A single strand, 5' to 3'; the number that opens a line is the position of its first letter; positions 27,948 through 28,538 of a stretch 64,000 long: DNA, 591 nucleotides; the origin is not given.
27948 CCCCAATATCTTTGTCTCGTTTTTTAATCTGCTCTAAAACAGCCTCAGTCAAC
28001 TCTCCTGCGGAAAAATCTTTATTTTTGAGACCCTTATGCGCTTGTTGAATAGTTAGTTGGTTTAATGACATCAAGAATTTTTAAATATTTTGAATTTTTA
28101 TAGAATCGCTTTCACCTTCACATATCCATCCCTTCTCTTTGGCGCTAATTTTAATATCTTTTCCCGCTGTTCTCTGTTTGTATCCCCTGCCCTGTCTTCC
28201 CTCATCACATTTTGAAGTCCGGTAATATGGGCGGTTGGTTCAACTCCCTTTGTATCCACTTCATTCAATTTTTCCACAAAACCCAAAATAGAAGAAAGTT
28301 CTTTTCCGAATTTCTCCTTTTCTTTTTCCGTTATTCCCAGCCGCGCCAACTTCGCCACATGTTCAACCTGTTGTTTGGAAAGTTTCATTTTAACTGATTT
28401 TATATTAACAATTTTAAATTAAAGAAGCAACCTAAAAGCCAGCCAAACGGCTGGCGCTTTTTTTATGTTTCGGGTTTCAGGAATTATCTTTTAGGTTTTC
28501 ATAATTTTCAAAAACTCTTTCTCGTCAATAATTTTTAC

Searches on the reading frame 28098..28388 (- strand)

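Call 63: search_protein_families(library=pfam, proteins=[window:28098-28388:-], max_evalue=0.001)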
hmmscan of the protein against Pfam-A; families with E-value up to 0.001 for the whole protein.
window:28098-28388:- (96 aa): 1 family
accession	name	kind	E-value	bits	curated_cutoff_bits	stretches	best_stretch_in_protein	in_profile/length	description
PF02686.20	GatC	-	1.3e-25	89.7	23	1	19-92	1-66/66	Glu-tRNAGln amidotransferase C subunit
